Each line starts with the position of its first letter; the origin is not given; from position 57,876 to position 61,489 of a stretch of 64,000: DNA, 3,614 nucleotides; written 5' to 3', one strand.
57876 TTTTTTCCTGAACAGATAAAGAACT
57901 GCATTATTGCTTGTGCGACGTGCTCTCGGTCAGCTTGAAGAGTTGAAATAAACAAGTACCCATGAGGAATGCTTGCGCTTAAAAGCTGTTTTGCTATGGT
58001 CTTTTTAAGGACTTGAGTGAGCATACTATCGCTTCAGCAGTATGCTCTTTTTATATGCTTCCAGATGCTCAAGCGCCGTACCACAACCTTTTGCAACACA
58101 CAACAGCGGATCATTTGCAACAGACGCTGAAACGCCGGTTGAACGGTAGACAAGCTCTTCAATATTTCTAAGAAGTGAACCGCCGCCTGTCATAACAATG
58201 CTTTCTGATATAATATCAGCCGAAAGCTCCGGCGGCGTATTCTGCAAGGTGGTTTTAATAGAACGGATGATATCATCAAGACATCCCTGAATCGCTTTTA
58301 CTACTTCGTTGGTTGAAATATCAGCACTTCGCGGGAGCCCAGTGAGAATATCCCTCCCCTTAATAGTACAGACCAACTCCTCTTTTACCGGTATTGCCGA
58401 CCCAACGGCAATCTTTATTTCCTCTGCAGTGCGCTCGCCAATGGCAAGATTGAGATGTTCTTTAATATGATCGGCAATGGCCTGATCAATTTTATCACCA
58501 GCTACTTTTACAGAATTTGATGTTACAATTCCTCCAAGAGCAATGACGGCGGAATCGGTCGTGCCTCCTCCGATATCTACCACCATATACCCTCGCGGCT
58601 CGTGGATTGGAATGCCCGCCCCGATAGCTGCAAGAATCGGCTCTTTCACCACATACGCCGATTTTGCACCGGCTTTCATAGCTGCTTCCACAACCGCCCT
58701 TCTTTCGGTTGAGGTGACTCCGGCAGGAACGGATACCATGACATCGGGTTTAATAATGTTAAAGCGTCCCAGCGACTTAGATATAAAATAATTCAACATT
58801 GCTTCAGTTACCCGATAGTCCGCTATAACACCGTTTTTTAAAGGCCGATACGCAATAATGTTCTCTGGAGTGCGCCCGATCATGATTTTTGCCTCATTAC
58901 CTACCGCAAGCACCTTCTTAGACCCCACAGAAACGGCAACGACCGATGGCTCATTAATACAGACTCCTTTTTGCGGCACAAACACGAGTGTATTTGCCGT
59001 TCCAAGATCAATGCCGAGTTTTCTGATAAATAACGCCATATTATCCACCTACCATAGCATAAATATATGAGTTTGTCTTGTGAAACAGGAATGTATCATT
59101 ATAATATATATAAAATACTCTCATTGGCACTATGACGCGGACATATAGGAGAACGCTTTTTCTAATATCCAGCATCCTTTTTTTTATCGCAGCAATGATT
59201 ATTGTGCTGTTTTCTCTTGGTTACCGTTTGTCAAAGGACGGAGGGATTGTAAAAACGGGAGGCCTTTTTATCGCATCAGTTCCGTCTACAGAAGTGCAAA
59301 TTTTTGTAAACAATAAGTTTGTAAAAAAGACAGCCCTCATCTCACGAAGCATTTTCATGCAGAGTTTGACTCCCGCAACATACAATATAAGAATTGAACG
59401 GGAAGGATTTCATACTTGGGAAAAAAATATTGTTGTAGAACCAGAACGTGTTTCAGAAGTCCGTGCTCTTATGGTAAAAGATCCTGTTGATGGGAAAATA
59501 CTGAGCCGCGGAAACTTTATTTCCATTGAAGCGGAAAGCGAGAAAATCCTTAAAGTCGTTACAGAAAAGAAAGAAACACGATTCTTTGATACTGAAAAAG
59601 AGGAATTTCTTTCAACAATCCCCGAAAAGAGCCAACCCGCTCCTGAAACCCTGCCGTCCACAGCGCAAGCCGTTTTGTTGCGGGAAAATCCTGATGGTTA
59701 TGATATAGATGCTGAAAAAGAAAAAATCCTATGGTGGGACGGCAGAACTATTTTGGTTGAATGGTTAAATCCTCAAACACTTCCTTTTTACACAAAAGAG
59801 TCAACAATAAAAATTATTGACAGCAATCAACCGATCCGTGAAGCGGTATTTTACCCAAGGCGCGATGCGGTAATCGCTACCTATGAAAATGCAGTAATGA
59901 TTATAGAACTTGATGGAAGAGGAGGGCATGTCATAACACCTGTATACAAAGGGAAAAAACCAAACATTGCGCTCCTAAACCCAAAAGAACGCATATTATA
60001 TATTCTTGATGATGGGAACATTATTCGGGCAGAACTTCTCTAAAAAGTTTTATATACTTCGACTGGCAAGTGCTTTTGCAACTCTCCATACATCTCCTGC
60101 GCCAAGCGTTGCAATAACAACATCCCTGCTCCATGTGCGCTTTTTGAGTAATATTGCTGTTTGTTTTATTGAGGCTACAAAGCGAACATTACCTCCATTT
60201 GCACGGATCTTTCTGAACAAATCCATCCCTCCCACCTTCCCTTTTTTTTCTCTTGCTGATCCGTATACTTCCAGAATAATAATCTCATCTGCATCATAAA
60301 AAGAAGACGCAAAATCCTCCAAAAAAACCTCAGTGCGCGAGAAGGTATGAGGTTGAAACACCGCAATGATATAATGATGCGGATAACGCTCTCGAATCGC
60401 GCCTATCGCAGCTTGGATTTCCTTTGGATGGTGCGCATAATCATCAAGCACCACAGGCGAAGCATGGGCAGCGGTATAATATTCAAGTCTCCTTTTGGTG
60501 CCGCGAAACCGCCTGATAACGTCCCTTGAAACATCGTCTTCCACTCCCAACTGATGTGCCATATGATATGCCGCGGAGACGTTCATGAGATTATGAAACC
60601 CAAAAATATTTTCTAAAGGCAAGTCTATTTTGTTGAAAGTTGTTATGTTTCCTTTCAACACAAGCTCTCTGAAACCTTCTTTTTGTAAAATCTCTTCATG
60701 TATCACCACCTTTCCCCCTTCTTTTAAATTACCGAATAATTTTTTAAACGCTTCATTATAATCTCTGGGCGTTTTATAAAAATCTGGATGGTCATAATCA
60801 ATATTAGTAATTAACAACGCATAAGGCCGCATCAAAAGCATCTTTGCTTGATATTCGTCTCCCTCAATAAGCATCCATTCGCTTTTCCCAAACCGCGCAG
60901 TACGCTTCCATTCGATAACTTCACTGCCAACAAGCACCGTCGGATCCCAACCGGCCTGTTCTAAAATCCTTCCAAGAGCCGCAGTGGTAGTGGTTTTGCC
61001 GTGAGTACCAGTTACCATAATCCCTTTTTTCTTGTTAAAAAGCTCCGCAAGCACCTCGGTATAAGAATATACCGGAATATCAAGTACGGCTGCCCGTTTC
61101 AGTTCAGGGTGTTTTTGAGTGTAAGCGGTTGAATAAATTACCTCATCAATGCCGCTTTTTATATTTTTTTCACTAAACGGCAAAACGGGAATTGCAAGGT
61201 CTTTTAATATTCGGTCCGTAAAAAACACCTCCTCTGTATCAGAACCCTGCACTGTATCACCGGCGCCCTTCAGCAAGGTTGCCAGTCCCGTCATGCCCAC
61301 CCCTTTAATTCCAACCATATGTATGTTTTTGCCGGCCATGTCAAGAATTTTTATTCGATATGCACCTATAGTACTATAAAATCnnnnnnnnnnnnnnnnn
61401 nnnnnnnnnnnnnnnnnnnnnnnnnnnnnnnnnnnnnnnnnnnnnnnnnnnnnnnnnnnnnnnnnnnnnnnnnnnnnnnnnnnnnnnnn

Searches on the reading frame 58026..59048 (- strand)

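Call 10: search_protein_families(library=pfam, proteins=[window:58026-59048:-], max_evalue=0.001)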
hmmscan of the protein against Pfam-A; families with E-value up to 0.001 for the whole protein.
window:58026-59048:- (340 aa): 4 families
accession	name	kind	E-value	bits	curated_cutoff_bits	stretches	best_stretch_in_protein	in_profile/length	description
PF06723.19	MreB_Mbl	-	7.8e-129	429.6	27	1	10-333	3-326/327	MreB/Mbl protein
PF00012.26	HSP70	-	7.4e-14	51.3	20.6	1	102-324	135-370/599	Hsp70 protein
PF00022.25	Actin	-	3e-13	49.6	27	1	34-198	31-190/410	Actin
PF14450.12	FtsA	-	1.7e-11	45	31.8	1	155-312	1-111/127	Cell division protein FtsA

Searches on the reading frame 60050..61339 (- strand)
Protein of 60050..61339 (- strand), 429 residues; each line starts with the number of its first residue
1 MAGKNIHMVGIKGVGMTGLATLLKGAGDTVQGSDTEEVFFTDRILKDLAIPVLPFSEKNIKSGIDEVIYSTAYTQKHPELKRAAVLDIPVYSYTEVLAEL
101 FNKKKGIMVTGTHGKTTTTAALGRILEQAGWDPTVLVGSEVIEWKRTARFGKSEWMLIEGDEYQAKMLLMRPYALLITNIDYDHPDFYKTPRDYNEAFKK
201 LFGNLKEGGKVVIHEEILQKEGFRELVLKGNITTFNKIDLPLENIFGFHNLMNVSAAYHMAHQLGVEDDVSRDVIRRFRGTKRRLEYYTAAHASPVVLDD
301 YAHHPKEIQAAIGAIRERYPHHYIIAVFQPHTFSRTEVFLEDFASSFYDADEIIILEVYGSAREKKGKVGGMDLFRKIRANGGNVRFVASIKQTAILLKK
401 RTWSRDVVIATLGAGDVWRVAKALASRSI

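Call 10: search_protein_families(library=pfam, proteins=[window:60050-61339:-], max_evalue=0.001)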
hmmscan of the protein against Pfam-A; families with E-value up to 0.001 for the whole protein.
window:60050-61339:- (429 aa): 3 families
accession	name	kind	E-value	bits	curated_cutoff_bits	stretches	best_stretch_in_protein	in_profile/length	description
PF01225.30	Mur_ligase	-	9.2e-19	68.1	21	1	5-104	1-94/95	Mur ligase family, catalytic domain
PF08245.18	Mur_ligase_M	-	8.2e-15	55.7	24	1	109-216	1-124/200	Mur ligase middle domain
PF02875.26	Mur_ligase_C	-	9.6e-15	56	28.4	1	283-409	1-122/127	Mur ligase, glutamate ligase domain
